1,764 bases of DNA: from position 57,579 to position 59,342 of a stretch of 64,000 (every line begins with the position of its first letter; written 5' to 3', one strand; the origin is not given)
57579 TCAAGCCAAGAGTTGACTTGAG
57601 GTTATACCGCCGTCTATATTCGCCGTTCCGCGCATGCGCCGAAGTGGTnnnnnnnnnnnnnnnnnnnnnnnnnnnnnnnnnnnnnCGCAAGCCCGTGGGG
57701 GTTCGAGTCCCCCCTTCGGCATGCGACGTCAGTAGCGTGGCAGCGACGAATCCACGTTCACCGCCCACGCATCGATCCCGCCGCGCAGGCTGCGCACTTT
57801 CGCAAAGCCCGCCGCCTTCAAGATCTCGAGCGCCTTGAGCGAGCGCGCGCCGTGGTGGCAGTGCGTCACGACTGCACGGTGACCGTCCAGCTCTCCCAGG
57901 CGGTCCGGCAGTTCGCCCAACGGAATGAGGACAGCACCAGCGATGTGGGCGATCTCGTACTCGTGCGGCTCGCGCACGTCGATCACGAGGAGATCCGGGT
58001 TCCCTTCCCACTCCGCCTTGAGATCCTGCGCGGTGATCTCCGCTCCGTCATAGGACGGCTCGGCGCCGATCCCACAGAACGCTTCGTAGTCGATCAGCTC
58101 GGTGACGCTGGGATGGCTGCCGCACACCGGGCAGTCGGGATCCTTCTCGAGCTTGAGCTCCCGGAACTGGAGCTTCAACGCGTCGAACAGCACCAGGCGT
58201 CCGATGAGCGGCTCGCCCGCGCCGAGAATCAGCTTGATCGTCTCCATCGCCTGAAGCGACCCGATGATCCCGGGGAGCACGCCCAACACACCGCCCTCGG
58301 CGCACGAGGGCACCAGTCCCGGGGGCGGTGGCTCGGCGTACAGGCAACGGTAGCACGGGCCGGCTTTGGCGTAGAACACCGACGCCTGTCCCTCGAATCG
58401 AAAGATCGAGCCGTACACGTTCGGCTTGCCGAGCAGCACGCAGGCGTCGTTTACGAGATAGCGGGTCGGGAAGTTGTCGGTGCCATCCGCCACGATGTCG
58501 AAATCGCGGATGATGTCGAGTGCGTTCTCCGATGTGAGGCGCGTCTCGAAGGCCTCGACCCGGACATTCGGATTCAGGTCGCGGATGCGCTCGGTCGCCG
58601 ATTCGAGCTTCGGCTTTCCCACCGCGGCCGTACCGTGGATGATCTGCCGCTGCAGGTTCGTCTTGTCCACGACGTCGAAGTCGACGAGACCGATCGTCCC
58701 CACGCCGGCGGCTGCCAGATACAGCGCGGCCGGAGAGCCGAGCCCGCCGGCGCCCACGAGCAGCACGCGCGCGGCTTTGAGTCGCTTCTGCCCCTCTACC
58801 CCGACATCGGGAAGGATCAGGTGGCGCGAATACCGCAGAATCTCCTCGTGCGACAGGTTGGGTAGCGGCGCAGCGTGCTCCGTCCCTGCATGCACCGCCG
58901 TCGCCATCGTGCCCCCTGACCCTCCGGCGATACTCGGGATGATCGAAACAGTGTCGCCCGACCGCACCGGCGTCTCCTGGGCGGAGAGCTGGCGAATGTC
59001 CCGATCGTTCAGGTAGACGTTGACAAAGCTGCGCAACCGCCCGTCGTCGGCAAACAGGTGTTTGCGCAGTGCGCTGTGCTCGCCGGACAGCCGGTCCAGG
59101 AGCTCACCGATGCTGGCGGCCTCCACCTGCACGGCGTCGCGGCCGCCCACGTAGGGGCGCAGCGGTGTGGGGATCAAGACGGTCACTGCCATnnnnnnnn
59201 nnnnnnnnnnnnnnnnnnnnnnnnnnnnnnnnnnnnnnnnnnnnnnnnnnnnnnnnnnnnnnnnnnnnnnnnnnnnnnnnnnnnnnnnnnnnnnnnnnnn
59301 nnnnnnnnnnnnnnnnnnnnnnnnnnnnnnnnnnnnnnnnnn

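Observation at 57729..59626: CysO-type sulfur carrier fused to its activating enzyme MoeZ where a stop codon is expected, next to a JAMM protease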

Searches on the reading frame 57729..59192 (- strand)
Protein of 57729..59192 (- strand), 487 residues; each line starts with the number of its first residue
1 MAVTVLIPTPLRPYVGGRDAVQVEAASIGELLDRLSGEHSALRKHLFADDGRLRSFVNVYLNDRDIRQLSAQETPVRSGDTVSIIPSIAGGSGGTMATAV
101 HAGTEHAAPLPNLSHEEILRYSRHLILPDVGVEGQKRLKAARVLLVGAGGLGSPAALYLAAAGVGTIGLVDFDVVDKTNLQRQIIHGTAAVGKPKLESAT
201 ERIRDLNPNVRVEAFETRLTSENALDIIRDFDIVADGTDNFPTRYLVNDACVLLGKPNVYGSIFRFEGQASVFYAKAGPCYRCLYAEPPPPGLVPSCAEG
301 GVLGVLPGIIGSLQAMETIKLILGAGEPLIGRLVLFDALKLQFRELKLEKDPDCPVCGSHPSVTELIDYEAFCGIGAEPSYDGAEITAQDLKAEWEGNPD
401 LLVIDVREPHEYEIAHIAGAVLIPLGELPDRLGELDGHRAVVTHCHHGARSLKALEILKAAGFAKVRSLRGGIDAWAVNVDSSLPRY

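Call 8: search_protein_families(library=pfam, proteins=[window:57729-59192:-], max_evalue=0.01)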
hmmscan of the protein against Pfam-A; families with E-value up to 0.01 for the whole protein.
window:57729-59192:- (487 aa): 4 families
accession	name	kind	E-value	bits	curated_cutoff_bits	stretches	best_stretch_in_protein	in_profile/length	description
PF00899.27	ThiF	-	1.4e-86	289.9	28.1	1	121-356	1-238/238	ThiF family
PF00581.25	Rhodanese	-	9.1e-20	71.4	22.2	1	388-477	2-100/102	Rhodanese-like domain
PF02597.26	ThiS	-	7e-12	46.2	22.5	1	5-91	1-76/76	ThiS family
PF09138.17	Urm1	-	0.0036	18.1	21.8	1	24-91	29-96/96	Urm1 (Ubiquitin related modifier)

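Call 9: search_protein_families(library=ncbifam, proteins=[window:57729-59192:-], max_evalue=0.01)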
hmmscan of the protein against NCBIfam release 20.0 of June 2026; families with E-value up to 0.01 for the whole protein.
window:57729-59192:- (487 aa): 38 families (the best 25 are shown)
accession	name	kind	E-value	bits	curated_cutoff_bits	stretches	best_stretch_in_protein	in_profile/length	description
NF005646.0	PRK07411.1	equivalog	1.1e-162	541.6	633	1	112-487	10-390/390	molybdopterin-synthase adenylyltransferase MoeB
NF005902.0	PRK07878.1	equivalog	7.1e-156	519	647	1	108-487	10-392/392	adenylyltransferase/sulfurtransferase MoeZ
NF006444.0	PRK08762.1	equivalog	6e-146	486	449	2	100-374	108-384/387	molybdopterin-synthase adenylyltransferase MoeB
NF047750.1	SAMPActivE1UbaA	equivalog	4.9e-105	350.7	450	1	112-376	4-268/270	SAMP-activating enzyme E1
NF004281.0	PRK05690.1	subfamily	5e-97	324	266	1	112-358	4-249/250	molybdopterin-synthase adenylyltransferase MoeB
NF004111.0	PRK05600.1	equivalog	2.4e-79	267.1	437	1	108-474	9-369/371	ThiF family adenylyltransferase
TIGR02356.1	adenyl_thiF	equivalog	4.3e-76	254.8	275.25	1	120-322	1-203/203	thiazole biosynthesis adenylyltransferase ThiF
TIGR02355.1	moeB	equivalog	1.2e-75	254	376.55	1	117-357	1-240/240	molybdopterin-synthase adenylyltransferase MoeB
NF006204.0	PRK08328.1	equivalog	2.2e-47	161.6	339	1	113-343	2-226/231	hypothetical protein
NF009123.0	PRK12475.1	subfamily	3.5e-44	151.5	510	1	120-364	4-250/338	MoeB/ThiF family adenylyltransferase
NF006395.0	PRK08644.1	equivalog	2.9e-28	99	159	1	133-252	23-141/215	sulfur carrier protein ThiS adenylyltransferase ThiF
TIGR02354.1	thiF_fam2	equivalog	1.2e-24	87.3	152.2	1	136-250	17-130/200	thiamine biosynthesis protein ThiF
NF006077.0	PRK08223.1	equivalog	6.3e-21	74.6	266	1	130-259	18-149/296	hypothetical protein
NF011425.0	PRK14852.1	equivalog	6.7e-17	60.7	1337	1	119-249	313-444/989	hypothetical protein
NF011696.0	PRK15116.1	equivalog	1.2e-16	61.2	304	1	136-241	26-132/268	tRNA cyclic N6-threonylcarbamoyladenosine(37) synthase TcdA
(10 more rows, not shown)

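Call 10: find_homologous_proteins(query=window:57729-59192:-, max_evalue=1e-10)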
Query window:57729-59192:- (487 aa): 8000 proteins with E <= 1e-10 among 8000 candidates; the best 120 are listed.
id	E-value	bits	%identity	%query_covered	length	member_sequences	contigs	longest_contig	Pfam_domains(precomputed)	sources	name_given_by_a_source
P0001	0.0e+0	1088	100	100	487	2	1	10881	PF02597.27,PF00899.28,PF00581.26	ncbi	-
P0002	0.0e+0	1070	98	100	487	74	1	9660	PF02597.27,PF00899.28,PF00581.26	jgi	-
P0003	0.0e+0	1040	95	100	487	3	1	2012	PF02597.27,PF00899.28,PF00581.26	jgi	-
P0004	2.2e-294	994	91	100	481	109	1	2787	PF02597.27,PF00899.28,PF00581.26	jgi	-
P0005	2.1e-285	965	89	100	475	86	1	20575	PF02597.27,PF00899.28,PF00581.26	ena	-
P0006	6.2e-285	963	87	100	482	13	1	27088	PF02597.27,PF00899.28,PF00581.26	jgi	-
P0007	1.2e-283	959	87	100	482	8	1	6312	PF02597.27,PF00899.28,PF00581.26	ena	-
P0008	2.0e-283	958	86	100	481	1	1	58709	PF02597.27,PF00899.28,PF00581.26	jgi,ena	jgi:adenylyltransferase/sulfurtransferase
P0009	6.2e-283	957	86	100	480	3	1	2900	PF02597.27,PF00899.28,PF00581.26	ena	-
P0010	1.0e-282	956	86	100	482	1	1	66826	PF02597.27,PF00899.28,PF00581.26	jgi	-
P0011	1.2e-282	956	86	100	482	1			PF02597.27,PF00899.28,PF00581.26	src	-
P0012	3.8e-282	954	87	100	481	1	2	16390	PF02597.27,PF00899.28,PF00581.26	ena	-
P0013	4.9e-282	954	86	100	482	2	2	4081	PF02597.27,PF00899.28,PF00581.26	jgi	jgi:adenylyltransferase/sulfurtransferase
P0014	9.6e-282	953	87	100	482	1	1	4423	PF02597.27,PF00899.28,PF00581.26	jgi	jgi:molybdopterin/thiamine biosynthesis adenylyltransferase/rhodanese-related sulfurtransferase/moly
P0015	1.6e-281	952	86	100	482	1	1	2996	PF02597.27,PF00899.28,PF00581.26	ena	-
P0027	8.2e-280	946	86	100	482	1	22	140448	PF02597.27,PF00899.28,PF00581.26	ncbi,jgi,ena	-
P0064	9.2e-278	940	86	100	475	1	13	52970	PF02597.27,PF00899.28,PF00581.26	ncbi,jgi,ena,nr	ncbi:MAG: molybdenum cofactor biosynthesis protein MoeB [Gemmatimonadetes bacterium]|nr:MAG: molybde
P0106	4.0e-275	931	84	100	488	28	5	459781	PF02597.27,PF00899.28,PF00581.26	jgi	-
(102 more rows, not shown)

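Call 17: find_encoding_contigs(protein=P0106, flank=6000, max_places=2)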
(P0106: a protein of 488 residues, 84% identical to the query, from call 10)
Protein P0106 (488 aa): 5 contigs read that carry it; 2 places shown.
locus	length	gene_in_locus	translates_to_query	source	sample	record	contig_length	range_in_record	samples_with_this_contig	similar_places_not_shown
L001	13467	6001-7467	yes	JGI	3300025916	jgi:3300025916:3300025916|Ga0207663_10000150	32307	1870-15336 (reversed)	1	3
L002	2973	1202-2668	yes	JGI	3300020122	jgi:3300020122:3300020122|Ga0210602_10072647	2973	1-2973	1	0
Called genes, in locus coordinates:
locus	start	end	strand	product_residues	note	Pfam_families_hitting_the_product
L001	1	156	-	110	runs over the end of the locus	PF07883:Cupin_2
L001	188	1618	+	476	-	PF00206:Lyase_1, PF10415:FumaraseC_C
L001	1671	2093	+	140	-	-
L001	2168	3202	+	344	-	-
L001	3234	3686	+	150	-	PF02082:Rrf2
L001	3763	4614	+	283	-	PF00581:Rhodanese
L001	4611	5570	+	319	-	PF00291:PALP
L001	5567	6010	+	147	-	PF14464:Prok-JAB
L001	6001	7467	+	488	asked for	PF02597:ThiS, PF00899:ThiF, PF00581:Rhodanese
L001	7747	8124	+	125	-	PF01668:SmpB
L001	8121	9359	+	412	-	PF01520:Amidase_3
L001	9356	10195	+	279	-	PF01180:DHO_dh, PF00977:His_biosynth (weak)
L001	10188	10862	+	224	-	PF00215:OMPdecase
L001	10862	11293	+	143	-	-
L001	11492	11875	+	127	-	PF00416:Ribosomal_S13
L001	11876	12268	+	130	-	PF00411:Ribosomal_S11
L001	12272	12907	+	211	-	PF00163:Ribosomal_S4, PF01479:S4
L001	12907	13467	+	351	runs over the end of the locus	PF01193:RNA_pol_L, PF01000:RNA_pol_A_bac, PF03118:RNA_pol_A_CTD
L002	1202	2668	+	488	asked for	PF02597:ThiS, PF00899:ThiF, PF00581:Rhodanese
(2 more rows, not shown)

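Call 18: find_encoding_contigs(protein=P0064, flank=6000, max_places=2)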
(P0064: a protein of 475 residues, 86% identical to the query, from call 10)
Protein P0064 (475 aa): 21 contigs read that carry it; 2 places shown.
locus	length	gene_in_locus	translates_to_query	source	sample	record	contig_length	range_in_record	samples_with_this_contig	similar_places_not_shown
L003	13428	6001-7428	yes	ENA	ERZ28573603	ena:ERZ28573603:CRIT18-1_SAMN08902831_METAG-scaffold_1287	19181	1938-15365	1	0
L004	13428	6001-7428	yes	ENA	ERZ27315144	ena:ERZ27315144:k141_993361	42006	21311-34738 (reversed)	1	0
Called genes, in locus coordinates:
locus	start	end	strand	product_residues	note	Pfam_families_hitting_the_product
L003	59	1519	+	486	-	PF00206:Lyase_1, PF10415:FumaraseC_C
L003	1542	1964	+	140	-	PF08570:DUF1761 (faint)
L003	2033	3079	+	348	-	PF13505:OMP_b-brl (faint)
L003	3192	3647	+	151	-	PF02082:Rrf2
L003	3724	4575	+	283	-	PF00581:Rhodanese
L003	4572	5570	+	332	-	PF00291:PALP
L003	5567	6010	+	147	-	PF01398:JAB (weak), PF14464:Prok-JAB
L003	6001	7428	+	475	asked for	PF02597:ThiS, PF00899:ThiF, PF00581:Rhodanese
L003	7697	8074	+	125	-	PF01668:SmpB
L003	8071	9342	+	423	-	PF01520:Amidase_3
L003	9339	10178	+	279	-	PF01180:DHO_dh, PF01207:Dus (faint), PF03060:NMO (faint), PF00977:His_biosynth (weak)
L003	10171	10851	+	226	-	PF00215:OMPdecase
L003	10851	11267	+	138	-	-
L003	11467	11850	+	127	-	PF00416:Ribosomal_S13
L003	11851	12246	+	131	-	PF00411:Ribosomal_S11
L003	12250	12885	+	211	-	PF00163:Ribosomal_S4, PF01479:S4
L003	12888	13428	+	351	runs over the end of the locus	PF01193:RNA_pol_L, PF01000:RNA_pol_A_bac, PF03118:RNA_pol_A_CTD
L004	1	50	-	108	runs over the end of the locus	PF12852:Cupin_6 (weak), PF02311:AraC_binding (weak), PF07883:Cupin_2, PF05899:Cupin_3 (weak)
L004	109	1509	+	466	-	PF00206:Lyase_1, PF10415:FumaraseC_C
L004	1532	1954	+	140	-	PF08570:DUF1761 (weak)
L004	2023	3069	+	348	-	PF13505:OMP_b-brl (faint)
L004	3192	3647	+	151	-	PF02082:Rrf2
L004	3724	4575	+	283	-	PF00581:Rhodanese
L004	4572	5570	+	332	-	PF00291:PALP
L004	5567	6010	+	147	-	PF01398:JAB (weak), PF14464:Prok-JAB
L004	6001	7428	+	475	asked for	PF02597:ThiS, PF00899:ThiF, PF00581:Rhodanese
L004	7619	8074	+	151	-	PF01668:SmpB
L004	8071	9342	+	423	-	PF01520:Amidase_3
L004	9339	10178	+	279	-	PF01180:DHO_dh, PF01207:Dus (faint), PF03060:NMO (faint), PF00977:His_biosynth (weak)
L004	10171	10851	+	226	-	PF00215:OMPdecase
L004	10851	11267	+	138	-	-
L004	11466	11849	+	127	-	PF00416:Ribosomal_S13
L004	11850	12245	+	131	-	PF00411:Ribosomal_S11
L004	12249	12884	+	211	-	PF00163:Ribosomal_S4, PF01479:S4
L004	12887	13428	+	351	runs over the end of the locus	PF01193:RNA_pol_L, PF01000:RNA_pol_A_bac, PF03118:RNA_pol_A_CTD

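Call 47: search_solved_structures(query=window:57729-59192:-, max_evalue=1e-10)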
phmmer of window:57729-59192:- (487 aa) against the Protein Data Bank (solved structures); distinct sequences matched with E-value up to 1e-10: 63 (the best 60 are shown).
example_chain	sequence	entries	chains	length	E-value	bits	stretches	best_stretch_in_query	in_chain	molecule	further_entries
1jw9_B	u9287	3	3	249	4.1e-64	220.1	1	112-358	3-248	MOLYBDOPTERIN BIOSYNTHESIS MOEB PROTEIN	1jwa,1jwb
6yub_A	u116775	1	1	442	6e-61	209.6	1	112-323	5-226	Adenylyltransferase and sulfurtransferase uba4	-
1zfn_A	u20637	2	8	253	3.4e-58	200.5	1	114-359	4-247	Adenylyltransferase thiF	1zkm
6yub_B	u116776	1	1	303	4.6e-58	200.1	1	112-323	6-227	Adenylyltransferase and sulfurtransferase uba4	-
1zud_1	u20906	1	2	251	4.9e-58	200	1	116-359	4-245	Adenylyltransferase thiF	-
6yuc_D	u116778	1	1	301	2.6e-56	194.4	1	112-323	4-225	Adenylyltransferase and sulfurtransferase uba4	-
6z6s_DDD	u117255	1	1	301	2.6e-56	194.4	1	112-323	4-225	Adenylyltransferase and sulfurtransferase uba4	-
9qgg_B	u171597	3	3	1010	4.8e-19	71.4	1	131-298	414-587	E1 ubiquitin-activating enzyme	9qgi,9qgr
8oif_A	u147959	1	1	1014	1.3e-18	70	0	131-283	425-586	Ubiquitin-like modifier-activating enzyme 7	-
8se9_A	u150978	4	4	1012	1.4e-18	69.9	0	131-283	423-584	Ubiquitin-like modifier-activating enzyme 7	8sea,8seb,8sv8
9mc4_A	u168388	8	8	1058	2.6e-18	69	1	131-298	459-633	Ubiquitin-like modifier-activating enzyme 1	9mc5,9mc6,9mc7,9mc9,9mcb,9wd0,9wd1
4n6e_B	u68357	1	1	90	7.1e-18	67.6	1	1-91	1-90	ThiS/MoaD family protein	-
6dc6_A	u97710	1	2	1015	1e-17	67.1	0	131-282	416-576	Ubiquitin-like modifier-activating enzyme 1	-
9jtc_A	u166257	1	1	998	3.8e-17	65.2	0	130-282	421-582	UBA7 protein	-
5tr4_A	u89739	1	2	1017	3.5e-16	62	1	130-298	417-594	Ubiquitin-activating enzyme E1 1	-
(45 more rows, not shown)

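Call 50: find_homologous_proteins(query=A4, max_evalue=1e-20)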
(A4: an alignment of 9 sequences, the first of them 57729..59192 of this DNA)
Query A4 (9 sequences) (487 aa, profile of the alignment): 8000 proteins with E <= 1e-20 among 8000 candidates; the best 120 are listed.
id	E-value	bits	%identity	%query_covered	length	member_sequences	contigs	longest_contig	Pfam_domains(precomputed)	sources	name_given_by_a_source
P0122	1.6e-230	784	71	100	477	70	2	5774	PF02597.27,PF00899.28,PF00581.26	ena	-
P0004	9.1e-230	781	91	100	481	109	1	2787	PF02597.27,PF00899.28,PF00581.26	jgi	-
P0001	1.0e-229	781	100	100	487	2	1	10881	PF02597.27,PF00899.28,PF00581.26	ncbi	-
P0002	2.0e-229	780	98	100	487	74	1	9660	PF02597.27,PF00899.28,PF00581.26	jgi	-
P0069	2.1e-229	780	86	100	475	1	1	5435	PF02597.27,PF00899.28,PF00581.26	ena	-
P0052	2.2e-229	780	86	100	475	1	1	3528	PF02597.27,PF00899.28,PF00581.26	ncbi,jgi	-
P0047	2.6e-229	780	86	100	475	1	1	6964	PF02597.27,PF00899.28,PF00581.26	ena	-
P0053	3.4e-229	779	86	100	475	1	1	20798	PF02597.27,PF00899.28,PF00581.26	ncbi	ncbi:MAG: molybdenum cofactor biosynthesis protein MoeB, partial [Gemmatimonadetes bacterium]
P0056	3.6e-229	779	86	100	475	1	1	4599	PF02597.27,PF00899.28,PF00581.26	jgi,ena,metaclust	metaclust:\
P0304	3.6e-229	779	71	100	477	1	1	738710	PF02597.27,PF00899.28,PF00581.26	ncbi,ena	-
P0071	4.6e-229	779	86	100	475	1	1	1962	PF02597.27,PF00899.28,PF00581.26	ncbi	-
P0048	4.6e-229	779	86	100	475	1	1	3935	PF02597.27,PF00899.28,PF00581.26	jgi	-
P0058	5.0e-229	779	86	100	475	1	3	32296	PF02597.27,PF00899.28,PF00581.26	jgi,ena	-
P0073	5.7e-229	779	86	100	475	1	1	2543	PF02597.27,PF00899.28,PF00581.26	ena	-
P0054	5.9e-229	779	86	100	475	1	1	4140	PF02597.27,PF00899.28,PF00581.26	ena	-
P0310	3.3e-228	776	72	100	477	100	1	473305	PF02597.27,PF00899.28,PF00581.26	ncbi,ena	-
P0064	8.5e-226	768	86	100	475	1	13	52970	PF02597.27,PF00899.28,PF00581.26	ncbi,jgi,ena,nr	ncbi:MAG: molybdenum cofactor biosynthesis protein MoeB [Gemmatimonadetes bacterium]|nr:MAG: molybde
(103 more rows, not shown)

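Call 62: predict_structure(alignment_id=A5)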
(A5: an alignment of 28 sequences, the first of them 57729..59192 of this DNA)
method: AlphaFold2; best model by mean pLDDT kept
length: 487 residues; sequences in the alignment: 28
mean_pLDDT: 82.0   pTM: 0.69
mean pLDDT of the five models: 82.0, 80.8, 79.9, 74.8, 73.5
residues with pLDDT >= 90: 159; 70-90: 259; 50-70: 37; < 50: 32
segments of 3 or more residues with pLDDT < 50: 89-107, 298-301, 376-382
pLDDT, mean of each block of 10 residues (from residue 1): 82 84 89 88 80 80 72 81 70 28 42 88 80 91 91 92 95 78 81 90 94 90 93 89 89 96 82 93 79 51 72 95 89 88 88 88 83 50 76 86 92 89 90 78 85 84 82 88 78
secondary structure, 60 per line:
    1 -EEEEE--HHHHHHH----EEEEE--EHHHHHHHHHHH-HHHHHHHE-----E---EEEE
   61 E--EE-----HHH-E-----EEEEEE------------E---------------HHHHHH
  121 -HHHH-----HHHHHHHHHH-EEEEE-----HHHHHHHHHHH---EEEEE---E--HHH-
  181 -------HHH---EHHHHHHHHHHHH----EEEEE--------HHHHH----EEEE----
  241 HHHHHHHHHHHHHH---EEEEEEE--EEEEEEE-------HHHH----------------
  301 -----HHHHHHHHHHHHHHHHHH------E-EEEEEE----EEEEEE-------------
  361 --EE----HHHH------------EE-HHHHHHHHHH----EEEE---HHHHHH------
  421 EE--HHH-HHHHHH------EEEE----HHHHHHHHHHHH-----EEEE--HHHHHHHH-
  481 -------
elements in order: E2-6 H9-15 E20-24 H28-38 H40-46 E57-61 E81-86 H115-120 H122-125 H131-140 E142-146 H152-162 E166-170 H195-206 E211-215 H224-228 E233-236 H241-254 E258-264 E267-273 H281-284 H306-323 E332-337 E342-347 H369-372 H388-397 E402-405 H409-414 H429-434 E441-444 H449-460 E466-469 H472-479
